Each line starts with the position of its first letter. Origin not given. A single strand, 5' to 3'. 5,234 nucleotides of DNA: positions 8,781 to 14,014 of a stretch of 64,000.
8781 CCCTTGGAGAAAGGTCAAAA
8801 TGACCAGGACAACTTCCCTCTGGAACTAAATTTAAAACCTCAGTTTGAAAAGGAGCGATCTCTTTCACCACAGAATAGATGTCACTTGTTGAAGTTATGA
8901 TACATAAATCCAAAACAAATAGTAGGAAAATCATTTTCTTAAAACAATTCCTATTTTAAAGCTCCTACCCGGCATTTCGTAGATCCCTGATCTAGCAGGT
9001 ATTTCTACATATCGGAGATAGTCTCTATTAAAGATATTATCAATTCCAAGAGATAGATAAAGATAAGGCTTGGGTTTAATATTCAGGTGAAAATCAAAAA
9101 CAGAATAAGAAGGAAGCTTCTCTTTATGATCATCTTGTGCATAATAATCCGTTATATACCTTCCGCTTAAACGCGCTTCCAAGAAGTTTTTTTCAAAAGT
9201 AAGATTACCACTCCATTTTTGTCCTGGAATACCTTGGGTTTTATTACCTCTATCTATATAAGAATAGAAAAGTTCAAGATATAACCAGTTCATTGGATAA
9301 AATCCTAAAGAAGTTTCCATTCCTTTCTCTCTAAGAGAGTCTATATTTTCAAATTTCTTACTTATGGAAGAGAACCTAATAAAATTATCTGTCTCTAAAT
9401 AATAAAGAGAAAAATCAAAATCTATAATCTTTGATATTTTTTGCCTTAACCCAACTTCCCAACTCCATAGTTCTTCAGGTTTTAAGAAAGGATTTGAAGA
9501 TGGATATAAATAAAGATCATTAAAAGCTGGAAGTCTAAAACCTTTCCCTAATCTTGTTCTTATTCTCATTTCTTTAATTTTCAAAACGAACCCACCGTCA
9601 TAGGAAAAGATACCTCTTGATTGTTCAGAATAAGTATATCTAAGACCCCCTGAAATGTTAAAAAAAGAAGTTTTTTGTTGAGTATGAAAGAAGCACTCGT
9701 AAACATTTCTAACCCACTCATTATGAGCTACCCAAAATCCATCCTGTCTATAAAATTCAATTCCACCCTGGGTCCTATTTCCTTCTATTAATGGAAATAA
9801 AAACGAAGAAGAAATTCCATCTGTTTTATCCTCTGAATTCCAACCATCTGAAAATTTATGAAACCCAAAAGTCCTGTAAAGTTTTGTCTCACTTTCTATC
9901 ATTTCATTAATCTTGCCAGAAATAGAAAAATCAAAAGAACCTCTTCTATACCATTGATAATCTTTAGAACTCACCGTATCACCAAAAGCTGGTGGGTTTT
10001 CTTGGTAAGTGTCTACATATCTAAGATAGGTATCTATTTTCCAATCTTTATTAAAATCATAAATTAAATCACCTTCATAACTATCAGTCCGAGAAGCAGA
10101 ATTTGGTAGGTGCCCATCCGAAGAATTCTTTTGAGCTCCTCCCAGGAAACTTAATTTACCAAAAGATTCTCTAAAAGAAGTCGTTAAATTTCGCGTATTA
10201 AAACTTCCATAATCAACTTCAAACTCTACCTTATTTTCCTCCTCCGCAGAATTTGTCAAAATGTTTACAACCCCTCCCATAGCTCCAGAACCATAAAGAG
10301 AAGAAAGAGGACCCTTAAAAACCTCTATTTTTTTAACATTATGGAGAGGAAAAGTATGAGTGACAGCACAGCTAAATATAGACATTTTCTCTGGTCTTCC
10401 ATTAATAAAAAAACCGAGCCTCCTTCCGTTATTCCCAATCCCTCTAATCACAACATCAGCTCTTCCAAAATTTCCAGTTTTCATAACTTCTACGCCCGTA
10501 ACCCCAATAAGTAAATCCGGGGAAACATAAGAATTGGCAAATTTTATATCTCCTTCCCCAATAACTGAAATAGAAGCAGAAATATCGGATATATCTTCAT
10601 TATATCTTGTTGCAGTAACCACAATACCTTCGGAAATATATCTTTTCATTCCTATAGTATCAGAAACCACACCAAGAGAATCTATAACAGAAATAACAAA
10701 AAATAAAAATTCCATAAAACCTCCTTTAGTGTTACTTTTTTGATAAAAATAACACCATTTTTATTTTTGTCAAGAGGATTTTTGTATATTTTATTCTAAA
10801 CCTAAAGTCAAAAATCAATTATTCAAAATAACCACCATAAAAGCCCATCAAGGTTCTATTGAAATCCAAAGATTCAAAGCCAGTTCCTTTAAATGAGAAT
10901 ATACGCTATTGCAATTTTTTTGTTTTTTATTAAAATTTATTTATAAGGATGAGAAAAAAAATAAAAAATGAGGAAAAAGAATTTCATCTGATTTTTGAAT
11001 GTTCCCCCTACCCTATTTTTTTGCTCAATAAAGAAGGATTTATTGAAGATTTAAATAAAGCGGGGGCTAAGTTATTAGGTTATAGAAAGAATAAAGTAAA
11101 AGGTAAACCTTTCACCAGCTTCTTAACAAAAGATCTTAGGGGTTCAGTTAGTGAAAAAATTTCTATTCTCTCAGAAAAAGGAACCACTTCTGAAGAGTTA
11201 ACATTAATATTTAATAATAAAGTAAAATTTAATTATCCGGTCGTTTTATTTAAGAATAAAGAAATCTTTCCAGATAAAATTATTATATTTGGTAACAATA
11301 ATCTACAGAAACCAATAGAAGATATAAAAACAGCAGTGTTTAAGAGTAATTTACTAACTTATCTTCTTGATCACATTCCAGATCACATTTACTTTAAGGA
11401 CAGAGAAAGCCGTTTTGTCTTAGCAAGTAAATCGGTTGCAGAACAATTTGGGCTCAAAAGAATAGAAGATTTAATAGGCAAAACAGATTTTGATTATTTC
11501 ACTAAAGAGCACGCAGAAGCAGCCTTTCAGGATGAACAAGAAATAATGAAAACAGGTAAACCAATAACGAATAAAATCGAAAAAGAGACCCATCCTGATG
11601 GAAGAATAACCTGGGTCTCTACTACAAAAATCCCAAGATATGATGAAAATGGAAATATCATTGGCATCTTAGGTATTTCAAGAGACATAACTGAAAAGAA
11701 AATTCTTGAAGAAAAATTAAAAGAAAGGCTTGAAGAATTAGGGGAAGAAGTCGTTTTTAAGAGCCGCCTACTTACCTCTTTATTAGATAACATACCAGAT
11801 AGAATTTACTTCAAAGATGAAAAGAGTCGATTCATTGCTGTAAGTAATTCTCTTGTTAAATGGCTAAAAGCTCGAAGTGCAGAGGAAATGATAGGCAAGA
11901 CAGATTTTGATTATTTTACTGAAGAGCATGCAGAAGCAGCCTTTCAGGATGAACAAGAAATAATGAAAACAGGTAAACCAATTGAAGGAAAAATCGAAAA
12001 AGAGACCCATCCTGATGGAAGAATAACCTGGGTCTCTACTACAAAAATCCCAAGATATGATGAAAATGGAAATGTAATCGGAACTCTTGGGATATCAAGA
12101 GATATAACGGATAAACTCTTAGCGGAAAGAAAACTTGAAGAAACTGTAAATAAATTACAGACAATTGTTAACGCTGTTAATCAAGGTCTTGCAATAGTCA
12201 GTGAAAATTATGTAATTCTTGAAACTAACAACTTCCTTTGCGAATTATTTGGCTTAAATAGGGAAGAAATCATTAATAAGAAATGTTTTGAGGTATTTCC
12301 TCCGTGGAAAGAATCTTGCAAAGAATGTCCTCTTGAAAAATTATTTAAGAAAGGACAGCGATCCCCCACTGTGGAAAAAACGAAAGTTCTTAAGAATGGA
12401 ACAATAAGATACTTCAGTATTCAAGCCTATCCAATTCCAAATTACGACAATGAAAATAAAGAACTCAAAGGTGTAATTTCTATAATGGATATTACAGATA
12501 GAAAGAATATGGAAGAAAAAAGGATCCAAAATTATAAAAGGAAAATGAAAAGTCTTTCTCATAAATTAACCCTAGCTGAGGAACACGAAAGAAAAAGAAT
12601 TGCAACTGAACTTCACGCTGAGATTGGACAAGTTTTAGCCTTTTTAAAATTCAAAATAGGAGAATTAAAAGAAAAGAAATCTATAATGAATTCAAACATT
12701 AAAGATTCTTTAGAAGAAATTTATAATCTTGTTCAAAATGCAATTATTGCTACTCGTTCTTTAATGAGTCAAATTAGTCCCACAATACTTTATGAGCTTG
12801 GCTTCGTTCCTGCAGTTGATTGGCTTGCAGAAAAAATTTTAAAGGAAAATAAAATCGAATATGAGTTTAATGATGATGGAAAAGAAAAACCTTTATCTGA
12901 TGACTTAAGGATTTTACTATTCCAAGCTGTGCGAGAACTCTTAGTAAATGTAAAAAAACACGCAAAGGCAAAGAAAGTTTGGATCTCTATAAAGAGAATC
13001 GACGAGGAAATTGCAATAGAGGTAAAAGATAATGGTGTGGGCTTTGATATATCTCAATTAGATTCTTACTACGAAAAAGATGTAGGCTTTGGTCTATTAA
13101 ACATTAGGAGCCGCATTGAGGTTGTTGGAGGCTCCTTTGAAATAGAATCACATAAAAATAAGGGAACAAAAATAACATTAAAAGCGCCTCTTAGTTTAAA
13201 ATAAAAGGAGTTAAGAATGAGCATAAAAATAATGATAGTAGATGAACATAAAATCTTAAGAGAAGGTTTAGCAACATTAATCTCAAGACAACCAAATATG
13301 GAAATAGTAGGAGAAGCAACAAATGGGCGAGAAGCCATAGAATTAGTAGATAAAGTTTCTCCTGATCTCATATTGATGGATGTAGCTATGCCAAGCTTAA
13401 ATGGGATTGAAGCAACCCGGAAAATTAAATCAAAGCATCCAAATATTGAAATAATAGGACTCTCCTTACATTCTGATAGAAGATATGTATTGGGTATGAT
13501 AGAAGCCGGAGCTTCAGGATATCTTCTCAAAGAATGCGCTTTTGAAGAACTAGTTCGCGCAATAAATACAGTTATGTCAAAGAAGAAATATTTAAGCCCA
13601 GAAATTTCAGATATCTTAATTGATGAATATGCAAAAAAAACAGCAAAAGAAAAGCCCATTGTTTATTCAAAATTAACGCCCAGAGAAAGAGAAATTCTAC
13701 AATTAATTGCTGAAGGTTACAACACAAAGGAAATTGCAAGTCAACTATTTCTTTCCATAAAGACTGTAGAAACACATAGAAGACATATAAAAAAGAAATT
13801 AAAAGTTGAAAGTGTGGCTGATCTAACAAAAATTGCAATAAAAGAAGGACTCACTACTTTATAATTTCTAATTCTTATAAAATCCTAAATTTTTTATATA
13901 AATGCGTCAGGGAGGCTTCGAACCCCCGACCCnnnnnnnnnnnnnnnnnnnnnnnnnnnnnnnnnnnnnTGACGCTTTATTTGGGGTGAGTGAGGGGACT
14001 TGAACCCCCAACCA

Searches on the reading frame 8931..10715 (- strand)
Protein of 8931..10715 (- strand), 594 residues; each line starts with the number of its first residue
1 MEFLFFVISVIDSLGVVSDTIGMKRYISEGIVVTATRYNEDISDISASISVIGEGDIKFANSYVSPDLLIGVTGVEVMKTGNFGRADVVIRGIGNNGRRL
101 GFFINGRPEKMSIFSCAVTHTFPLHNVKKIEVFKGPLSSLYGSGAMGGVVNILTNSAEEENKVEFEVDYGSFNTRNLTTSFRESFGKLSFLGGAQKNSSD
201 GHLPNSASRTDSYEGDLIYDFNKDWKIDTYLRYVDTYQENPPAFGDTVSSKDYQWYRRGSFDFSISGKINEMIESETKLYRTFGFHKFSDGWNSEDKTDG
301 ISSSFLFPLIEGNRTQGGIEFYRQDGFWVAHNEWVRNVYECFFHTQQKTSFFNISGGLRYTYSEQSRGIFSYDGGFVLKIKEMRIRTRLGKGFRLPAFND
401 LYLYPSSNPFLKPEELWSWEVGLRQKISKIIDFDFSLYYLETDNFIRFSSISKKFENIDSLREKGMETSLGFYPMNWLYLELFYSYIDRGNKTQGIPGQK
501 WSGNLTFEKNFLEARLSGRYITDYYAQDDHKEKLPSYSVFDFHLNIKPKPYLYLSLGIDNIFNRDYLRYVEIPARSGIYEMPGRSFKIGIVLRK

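Call 92: search_protein_families(library=pfam, proteins=[window:8931-10715:-], max_evalue=0.00001)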
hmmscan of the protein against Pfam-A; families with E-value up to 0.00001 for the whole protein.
window:8931-10715:- (594 aa): 2 families
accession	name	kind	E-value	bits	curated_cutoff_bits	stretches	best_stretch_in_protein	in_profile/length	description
PF00593.30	TonB_dep_Rec_b-barrel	-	7.2e-31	108.9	27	1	166-561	18-436/436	TonB dependent receptor-like, beta-barrel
PF07715.20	Plug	-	1.1e-16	61.8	23.9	1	42-149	2-107/107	TonB-dependent Receptor Plug Domain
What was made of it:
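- On FecIRA-type cell-surface signalling: The same library finds a true TonB-dependent receptor at 8931-10715 (call 92).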

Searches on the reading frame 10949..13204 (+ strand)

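Call 92: search_protein_families(library=pfam, proteins=[window:10949-13204:+], max_evalue=0.00001)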
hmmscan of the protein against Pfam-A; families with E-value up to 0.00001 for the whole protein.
window:10949-13204:+ (751 aa): 8 families
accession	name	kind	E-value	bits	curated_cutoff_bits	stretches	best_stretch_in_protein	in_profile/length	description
PF08448.16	PAS_4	-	2.1e-58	195.7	23.1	3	140-251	1-109/110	PAS fold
PF13426.13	PAS_9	-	1.4e-42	144.6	27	3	413-517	3-103/103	PAS domain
PF00989.32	PAS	-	2.6e-41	140.6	22.6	3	139-247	6-113/113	PAS fold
PF08447.18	PAS_3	-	6.5e-21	74.8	25.6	0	158-243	3-88/89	PAS fold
PF13188.13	PAS_8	-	1.2e-18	66.8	21.8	1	12-60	3-48/65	PAS domain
PF02518.31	HATPase_c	-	2.6e-17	63.7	26.4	1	655-748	4-109/111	Histidine kinase-, DNA gyrase B-, and HSP90-like ATPase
PF07730.19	HisKA_3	-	7.7e-07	30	24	1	547-612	1-66/68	Histidine kinase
PF24820.1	Diguanyl_cycl_sensor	-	1.2e-06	28.8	28.1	0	22-71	8-57/109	Diguanylate cyclase-like sensor domain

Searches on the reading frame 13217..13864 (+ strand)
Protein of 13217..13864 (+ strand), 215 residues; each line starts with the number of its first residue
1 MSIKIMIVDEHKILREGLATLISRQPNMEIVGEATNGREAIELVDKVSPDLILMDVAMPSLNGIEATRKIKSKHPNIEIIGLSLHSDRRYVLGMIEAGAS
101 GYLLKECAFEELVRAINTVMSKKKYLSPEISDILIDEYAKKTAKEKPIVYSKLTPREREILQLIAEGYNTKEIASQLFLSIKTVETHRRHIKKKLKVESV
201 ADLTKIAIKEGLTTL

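Call 92: search_protein_families(library=pfam, proteins=[window:13217-13864:+], max_evalue=0.00001)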
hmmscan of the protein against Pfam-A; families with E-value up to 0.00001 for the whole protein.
window:13217-13864:+ (215 aa): 3 families
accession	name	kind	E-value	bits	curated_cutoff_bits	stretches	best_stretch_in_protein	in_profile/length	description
PF00072.30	Response_reg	-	1.5e-29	102.9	30.2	1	5-117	1-111/111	Response regulator receiver domain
PF00196.25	GerE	-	1.2e-20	73.3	23.5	1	152-207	2-57/57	Bacterial regulatory proteins, luxR family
PF08281.18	Sigma70_r4_2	-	2e-08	34.2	25.7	1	151-195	9-54/54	Sigma-70, region 4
